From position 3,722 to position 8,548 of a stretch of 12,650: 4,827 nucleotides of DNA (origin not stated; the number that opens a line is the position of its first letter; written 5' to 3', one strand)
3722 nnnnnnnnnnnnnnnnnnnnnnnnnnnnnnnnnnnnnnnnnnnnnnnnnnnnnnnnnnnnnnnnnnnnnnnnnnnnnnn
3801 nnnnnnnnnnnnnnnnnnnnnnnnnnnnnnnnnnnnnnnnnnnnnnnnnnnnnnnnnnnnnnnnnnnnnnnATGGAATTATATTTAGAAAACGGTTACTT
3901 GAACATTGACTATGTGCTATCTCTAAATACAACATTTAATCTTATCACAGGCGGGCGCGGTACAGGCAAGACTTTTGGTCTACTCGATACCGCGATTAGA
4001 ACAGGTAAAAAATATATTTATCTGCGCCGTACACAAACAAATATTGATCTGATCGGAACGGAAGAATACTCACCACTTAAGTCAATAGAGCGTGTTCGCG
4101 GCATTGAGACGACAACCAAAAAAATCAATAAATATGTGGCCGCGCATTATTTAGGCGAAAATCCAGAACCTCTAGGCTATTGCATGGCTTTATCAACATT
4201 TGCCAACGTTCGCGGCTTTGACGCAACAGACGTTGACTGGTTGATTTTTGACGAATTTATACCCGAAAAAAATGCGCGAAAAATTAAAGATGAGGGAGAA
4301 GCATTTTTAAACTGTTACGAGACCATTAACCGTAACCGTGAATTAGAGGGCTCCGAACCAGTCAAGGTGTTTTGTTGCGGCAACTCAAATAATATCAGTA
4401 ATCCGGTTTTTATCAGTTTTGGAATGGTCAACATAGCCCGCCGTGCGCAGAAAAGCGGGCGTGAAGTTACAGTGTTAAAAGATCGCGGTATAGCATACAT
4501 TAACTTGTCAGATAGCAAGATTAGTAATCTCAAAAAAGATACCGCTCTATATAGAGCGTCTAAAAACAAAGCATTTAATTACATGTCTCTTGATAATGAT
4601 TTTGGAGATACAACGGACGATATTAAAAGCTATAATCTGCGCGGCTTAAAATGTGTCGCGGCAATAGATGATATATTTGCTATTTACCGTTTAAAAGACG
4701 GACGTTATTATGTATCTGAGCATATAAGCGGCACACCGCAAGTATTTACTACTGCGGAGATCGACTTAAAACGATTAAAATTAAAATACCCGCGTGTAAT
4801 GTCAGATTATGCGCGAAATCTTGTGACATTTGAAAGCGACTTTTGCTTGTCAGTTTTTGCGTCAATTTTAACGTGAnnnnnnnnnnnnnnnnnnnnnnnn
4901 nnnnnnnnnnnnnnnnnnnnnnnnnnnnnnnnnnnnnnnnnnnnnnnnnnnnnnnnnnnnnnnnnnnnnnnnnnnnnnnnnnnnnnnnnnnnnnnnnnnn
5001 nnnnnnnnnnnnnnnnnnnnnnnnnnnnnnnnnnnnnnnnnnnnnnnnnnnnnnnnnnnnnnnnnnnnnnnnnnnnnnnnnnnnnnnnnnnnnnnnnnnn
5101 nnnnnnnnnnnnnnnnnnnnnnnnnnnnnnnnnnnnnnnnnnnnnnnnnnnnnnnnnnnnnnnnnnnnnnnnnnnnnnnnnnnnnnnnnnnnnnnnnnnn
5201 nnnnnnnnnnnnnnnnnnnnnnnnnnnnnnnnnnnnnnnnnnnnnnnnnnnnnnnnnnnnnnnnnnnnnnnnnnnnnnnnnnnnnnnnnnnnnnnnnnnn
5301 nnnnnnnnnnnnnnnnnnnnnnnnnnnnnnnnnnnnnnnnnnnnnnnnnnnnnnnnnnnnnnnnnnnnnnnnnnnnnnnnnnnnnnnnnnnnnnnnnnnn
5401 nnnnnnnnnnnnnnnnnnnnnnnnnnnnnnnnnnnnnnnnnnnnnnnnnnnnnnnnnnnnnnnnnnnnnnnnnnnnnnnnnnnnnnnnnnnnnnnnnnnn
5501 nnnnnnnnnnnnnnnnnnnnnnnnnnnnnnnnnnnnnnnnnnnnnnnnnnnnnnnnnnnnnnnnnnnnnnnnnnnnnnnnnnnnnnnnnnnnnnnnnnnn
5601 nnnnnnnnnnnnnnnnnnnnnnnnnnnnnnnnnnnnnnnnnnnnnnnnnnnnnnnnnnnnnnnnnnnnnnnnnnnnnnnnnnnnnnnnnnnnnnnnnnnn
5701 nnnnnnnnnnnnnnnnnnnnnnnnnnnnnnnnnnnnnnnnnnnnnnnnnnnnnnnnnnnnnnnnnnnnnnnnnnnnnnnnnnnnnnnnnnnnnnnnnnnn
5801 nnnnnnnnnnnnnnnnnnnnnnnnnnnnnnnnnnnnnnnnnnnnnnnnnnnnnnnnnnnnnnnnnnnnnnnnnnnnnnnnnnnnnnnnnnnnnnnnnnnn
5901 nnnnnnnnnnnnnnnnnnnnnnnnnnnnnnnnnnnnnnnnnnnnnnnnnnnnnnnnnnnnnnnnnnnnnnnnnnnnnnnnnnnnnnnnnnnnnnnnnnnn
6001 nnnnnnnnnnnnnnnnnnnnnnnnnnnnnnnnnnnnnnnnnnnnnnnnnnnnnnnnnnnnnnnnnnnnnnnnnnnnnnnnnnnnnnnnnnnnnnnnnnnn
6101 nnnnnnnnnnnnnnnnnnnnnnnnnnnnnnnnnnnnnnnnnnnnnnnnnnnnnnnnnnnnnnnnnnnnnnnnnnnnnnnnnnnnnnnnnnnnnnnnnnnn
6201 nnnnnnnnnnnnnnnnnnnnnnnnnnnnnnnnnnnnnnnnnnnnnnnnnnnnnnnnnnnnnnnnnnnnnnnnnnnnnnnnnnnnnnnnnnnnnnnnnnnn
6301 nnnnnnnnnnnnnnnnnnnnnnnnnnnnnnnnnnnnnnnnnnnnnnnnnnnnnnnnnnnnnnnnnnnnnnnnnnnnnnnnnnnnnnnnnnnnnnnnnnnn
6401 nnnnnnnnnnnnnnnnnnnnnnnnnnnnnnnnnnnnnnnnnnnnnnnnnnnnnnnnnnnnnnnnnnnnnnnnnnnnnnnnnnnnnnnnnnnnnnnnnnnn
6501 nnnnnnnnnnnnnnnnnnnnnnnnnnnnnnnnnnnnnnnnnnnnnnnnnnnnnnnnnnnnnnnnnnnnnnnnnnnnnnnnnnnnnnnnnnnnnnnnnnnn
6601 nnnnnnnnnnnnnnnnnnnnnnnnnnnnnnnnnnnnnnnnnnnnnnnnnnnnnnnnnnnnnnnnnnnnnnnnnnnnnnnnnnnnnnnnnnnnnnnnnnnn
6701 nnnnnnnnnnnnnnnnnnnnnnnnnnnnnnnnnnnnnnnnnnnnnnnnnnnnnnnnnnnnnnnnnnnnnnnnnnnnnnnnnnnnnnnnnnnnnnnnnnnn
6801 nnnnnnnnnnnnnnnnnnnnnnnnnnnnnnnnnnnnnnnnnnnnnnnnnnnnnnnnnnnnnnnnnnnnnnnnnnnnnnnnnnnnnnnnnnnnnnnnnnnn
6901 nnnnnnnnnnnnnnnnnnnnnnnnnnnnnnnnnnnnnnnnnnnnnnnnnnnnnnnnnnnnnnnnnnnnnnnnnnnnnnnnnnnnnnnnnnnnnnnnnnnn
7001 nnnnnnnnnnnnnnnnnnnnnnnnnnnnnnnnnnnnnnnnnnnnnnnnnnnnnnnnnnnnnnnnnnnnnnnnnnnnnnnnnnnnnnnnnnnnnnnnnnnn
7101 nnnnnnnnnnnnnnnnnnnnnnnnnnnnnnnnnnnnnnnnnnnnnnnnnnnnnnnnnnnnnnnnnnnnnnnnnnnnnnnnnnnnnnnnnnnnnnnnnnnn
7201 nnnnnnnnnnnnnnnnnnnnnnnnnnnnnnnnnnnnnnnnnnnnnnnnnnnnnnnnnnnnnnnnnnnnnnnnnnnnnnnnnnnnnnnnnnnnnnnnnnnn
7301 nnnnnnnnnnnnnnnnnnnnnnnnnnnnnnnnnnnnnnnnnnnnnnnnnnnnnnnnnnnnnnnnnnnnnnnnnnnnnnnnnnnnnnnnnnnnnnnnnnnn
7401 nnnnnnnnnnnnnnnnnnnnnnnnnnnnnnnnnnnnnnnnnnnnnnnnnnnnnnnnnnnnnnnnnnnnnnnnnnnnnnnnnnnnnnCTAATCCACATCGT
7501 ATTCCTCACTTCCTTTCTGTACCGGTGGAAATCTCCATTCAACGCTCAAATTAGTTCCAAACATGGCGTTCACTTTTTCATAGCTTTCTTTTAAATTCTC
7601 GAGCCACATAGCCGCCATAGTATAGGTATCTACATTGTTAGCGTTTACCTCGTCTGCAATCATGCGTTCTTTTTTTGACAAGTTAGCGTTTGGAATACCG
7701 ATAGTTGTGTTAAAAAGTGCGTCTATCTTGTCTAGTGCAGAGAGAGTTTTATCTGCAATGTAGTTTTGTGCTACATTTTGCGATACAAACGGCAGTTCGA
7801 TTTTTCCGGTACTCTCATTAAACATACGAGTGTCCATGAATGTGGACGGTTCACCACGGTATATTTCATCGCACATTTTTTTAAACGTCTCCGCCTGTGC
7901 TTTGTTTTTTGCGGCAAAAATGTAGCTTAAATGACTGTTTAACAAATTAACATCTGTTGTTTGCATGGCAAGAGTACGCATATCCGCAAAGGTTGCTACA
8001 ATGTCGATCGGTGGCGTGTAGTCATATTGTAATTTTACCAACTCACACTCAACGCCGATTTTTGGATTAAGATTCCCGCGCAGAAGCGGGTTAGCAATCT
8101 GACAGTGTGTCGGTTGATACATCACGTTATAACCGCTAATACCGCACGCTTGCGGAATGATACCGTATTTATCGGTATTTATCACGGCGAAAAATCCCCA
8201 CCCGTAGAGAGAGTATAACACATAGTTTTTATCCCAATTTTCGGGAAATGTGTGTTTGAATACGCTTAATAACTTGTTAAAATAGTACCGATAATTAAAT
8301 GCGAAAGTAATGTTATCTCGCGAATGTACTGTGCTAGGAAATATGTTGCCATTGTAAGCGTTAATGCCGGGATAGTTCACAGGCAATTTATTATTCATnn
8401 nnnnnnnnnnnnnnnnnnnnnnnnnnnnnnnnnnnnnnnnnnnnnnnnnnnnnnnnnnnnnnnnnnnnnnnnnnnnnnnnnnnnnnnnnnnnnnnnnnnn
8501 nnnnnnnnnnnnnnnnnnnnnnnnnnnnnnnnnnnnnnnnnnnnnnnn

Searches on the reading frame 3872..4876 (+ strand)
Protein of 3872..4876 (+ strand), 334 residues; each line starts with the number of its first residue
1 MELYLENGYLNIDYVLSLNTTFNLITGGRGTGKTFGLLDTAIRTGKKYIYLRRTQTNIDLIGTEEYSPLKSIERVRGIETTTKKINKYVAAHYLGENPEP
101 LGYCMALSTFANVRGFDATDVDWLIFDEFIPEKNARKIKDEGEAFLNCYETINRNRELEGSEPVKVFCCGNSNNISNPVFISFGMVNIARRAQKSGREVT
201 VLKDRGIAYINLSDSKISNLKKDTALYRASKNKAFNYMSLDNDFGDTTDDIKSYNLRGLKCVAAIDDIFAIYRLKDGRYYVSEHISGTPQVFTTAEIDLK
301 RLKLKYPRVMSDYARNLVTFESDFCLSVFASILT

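Call 8: search_protein_families(library=pfam, proteins=[window:3872-4876:+], max_evalue=0.01)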
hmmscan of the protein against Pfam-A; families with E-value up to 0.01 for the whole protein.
window:3872-4876:+ (334 aa): 1 family
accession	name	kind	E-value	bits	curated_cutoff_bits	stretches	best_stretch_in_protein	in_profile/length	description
PF05894.18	Podovirus_Gp16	-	6.4e-20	72.3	25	1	9-247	6-227/331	Podovirus DNA encapsidation protein (Gp16)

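Call 9: search_protein_families(library=phrogs, proteins=[window:3872-4876:+], max_evalue=0.01)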
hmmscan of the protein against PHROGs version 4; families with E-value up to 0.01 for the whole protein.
window:3872-4876:+ (334 aa): 4 families
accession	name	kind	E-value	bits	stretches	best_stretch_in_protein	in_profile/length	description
phrog_2150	-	head and packaging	7.7e-36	125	1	8-253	6-243/341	terminase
phrog_31603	-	head and packaging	1.9e-08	35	1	99-189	118-207/366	terminase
phrog_2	-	head and packaging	1.4e-06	28.3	1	19-179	276-408/807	terminase large subunit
phrog_1828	-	unknown function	0.0025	19.1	0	23-49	2-28/109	-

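Call 35: find_homologous_proteins(query=window:3872-4876:+, max_evalue=1e-60)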
Query window:3872-4876:+ (334 aa): 561 proteins with E <= 1e-60 among 2792 candidates; the best 120 are listed.
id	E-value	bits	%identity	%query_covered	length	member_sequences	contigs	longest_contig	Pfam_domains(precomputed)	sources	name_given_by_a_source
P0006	4.3e-209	711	94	100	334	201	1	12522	PF05894.19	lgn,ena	-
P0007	7.8e-165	566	74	100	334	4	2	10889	PF05894.19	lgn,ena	-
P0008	1.9e-158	545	70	100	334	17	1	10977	PF05894.19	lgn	-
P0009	2.1e-85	305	48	99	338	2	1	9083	PF05894.19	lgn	-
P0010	9.8e-83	296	45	97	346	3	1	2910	PF05894.19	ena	-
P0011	1.3e-82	296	44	98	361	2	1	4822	PF05894.19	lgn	-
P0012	1.6e-82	296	43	99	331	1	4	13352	PF05894.19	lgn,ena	-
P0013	9.6e-82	293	42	99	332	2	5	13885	PF05894.19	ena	-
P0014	3.8e-81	291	44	99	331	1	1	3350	PF05894.19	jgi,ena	-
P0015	2.5e-80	288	44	99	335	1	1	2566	PF05894.19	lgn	-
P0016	3.0e-80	288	45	100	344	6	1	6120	PF05894.19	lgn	-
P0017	3.7e-80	288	43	99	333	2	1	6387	PF05894.19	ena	-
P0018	6.0e-80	287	42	99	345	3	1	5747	PF05894.19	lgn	-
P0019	1.0e-79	286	44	97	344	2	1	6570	PF05894.19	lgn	-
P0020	1.2e-79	286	44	96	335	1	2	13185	PF05894.19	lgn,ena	-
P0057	1.7e-75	272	45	96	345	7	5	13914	PF05894.19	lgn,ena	-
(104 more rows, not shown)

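Call 36: find_encoding_contigs(protein=window:3872-4876:+, flank=10000, max_places=10)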
Protein window:3872-4876:+ (334 aa): 5 contigs read that carry it; 1 place shown.
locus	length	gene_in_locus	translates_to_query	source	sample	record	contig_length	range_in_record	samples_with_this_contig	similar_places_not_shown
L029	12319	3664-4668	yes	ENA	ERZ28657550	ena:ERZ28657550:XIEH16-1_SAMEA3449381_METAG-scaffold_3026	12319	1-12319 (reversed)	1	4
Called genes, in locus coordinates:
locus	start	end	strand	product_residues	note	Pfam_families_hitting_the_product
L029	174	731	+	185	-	-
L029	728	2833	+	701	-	PF03175:DNA_pol_B_2 (weak)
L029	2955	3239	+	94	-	-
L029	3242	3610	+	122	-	PF17427:Phi29_Phage_SSB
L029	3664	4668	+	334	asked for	PF05894:Podovirus_Gp16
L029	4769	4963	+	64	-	-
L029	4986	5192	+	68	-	-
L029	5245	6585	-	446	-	-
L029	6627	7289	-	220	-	-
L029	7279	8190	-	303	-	PF05352:Phage_connector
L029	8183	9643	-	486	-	-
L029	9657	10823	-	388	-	PF25622:Phi29_MCP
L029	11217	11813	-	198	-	PF00959:Phage_lysozyme, PF08230:CW_7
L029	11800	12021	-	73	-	-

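Call 37: find_encoding_contigs(protein=P0006, flank=10000, max_places=10)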
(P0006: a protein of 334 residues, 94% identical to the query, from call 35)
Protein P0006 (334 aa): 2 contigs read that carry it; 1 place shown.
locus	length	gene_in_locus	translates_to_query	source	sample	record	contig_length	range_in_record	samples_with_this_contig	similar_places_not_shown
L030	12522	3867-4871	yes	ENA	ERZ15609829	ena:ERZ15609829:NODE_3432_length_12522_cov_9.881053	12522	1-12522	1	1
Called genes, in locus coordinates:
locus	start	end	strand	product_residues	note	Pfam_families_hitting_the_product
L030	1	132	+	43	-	?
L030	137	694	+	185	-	-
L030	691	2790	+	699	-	-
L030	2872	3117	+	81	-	-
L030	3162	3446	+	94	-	-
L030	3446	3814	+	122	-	PF17427:Phi29_Phage_SSB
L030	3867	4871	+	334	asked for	PF05894:Podovirus_Gp16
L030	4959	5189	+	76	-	-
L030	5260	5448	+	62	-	-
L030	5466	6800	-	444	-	-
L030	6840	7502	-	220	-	-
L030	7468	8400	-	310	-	PF05352:Phage_connector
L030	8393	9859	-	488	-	-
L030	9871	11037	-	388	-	PF25622:Phi29_MCP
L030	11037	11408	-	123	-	-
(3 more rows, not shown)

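Call 38: list_cluster_members(proteins=[P0006])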
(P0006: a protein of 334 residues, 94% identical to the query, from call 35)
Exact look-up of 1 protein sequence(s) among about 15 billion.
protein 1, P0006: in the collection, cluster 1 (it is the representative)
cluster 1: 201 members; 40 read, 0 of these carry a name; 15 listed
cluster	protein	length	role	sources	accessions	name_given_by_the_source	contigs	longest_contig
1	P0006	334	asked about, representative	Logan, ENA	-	-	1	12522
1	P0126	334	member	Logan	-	-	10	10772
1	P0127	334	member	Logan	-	-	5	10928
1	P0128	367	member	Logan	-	-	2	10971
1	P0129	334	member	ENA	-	-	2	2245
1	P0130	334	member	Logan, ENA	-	-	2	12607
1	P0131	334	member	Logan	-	-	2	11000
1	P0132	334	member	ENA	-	-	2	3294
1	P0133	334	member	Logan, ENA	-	-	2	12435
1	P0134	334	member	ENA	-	-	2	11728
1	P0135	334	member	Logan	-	-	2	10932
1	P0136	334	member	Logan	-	-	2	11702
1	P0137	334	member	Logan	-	-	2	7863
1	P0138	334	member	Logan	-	-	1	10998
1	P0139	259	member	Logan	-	-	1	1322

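Call 39: find_encoding_contigs(protein=P0130, flank=10000, max_places=10)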
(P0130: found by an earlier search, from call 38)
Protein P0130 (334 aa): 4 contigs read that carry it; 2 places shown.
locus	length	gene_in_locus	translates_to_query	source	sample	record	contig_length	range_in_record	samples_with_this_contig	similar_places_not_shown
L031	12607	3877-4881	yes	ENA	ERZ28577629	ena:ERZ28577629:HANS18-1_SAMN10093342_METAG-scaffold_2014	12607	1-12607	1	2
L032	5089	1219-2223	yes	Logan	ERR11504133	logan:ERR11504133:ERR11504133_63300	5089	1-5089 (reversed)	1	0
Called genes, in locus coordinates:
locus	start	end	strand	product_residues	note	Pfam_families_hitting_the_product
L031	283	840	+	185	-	-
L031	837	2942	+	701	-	PF03175:DNA_pol_B_2 (weak)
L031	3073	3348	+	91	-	-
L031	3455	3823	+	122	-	PF17427:Phi29_Phage_SSB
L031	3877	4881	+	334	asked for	PF05894:Podovirus_Gp16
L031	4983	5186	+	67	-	-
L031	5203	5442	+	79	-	-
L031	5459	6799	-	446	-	-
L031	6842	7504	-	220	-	-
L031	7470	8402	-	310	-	PF05352:Phage_connector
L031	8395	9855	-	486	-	-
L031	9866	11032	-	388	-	PF25622:Phi29_MCP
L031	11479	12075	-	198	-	PF00959:Phage_lysozyme, PF08230:CW_7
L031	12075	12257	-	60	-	-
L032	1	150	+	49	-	?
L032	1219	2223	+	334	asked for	PF05894:Podovirus_Gp16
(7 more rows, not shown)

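Call 40: find_encoding_contigs(protein=P0133, flank=10000, max_places=10)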
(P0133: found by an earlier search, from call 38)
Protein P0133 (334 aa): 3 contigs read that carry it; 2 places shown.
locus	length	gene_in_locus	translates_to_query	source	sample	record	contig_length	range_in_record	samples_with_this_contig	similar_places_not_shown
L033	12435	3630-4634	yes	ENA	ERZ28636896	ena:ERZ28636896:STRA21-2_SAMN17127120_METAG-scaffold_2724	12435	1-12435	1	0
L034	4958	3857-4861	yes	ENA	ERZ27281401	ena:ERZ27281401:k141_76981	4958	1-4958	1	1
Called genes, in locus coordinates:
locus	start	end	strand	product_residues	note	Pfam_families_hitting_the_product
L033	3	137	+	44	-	?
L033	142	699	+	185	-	-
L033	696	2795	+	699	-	PF03175:DNA_pol_B_2 (weak)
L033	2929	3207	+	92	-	-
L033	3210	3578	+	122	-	PF17427:Phi29_Phage_SSB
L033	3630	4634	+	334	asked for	PF05894:Podovirus_Gp16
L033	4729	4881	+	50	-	-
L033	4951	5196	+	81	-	-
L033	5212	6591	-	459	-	-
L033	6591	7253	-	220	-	-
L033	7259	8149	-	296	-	PF05352:Phage_connector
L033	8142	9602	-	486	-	-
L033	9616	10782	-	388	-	PF25622:Phi29_MCP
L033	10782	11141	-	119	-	-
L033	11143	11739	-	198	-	PF00959:Phage_lysozyme, PF08230:CW_7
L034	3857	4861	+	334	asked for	PF05894:Podovirus_Gp16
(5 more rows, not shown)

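Call 75: find_encoding_contigs(protein=P0013, flank=10000, max_places=10)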
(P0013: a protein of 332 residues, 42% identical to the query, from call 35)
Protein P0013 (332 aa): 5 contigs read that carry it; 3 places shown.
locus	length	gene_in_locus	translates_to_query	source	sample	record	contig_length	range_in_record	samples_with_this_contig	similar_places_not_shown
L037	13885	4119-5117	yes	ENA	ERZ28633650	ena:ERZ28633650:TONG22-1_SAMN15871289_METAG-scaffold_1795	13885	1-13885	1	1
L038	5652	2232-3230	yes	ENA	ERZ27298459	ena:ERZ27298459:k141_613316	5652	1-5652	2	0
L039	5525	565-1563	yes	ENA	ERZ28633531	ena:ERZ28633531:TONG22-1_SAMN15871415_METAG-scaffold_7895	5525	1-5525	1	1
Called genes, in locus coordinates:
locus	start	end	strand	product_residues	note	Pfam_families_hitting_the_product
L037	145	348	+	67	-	-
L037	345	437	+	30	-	-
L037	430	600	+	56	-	-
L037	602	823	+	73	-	-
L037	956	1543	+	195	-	-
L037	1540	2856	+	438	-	PF03175:DNA_pol_B_2 (weak)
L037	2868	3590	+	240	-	-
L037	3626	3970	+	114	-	-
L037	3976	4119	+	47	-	-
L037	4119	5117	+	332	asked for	PF05894:Podovirus_Gp16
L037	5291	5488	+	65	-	-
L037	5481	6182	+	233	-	PF01183:Glyco_hydro_25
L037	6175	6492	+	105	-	-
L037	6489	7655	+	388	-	-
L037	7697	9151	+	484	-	-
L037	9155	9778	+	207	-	PF05257:CHAP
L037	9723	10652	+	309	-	PF05352:Phage_connector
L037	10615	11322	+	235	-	-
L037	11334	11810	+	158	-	-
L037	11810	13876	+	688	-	-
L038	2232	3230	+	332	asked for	PF05894:Podovirus_Gp16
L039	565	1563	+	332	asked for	PF05894:Podovirus_Gp16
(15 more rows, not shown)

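Call 76: find_encoding_contigs(protein=P0057, flank=10000, max_places=10)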
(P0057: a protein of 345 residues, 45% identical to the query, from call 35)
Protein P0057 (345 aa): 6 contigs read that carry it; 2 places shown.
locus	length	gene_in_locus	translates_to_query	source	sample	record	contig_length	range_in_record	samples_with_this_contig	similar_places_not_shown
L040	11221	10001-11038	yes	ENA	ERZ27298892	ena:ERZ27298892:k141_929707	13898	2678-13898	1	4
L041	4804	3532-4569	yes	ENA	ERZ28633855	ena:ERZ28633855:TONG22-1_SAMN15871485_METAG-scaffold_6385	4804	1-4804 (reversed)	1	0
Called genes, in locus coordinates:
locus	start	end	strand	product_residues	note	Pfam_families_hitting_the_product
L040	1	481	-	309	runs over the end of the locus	PF05352:Phage_connector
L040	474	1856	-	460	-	-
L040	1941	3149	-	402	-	PF25622:Phi29_MCP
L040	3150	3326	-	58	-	-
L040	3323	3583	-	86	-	-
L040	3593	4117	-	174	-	-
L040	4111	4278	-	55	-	-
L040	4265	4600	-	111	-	-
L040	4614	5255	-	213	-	PF01520:Amidase_3, PF05036:SPOR (weak)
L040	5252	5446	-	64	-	-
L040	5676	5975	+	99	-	-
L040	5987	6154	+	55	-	-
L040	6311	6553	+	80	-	-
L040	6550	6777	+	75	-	-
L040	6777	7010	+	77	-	-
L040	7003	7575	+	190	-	-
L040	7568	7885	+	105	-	-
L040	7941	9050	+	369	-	PF03175:DNA_pol_B_2 (faint)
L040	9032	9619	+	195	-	-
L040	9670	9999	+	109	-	-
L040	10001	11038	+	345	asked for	PF05894:Podovirus_Gp16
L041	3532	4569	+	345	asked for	PF05894:Podovirus_Gp16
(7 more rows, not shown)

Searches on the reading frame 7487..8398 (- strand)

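Call 8: search_protein_families(library=pfam, proteins=[window:7487-8398:-], max_evalue=0.01)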
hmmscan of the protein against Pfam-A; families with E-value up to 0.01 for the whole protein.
window:7487-8398:- (303 aa): 1 family
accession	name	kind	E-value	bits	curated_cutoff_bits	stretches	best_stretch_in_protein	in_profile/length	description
PF05352.17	Phage_connector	-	1.2e-13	51.7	25.6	1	26-289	11-277/281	Phage Connector (GP10)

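Call 9: search_protein_families(library=phrogs, proteins=[window:7487-8398:-], max_evalue=0.01)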
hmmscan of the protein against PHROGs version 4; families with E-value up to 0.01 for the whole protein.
window:7487-8398:- (303 aa): 1 family
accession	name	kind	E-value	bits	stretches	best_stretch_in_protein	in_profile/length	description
phrog_2038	-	connector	1.2e-24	88.2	1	26-290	18-290/314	upper collar connector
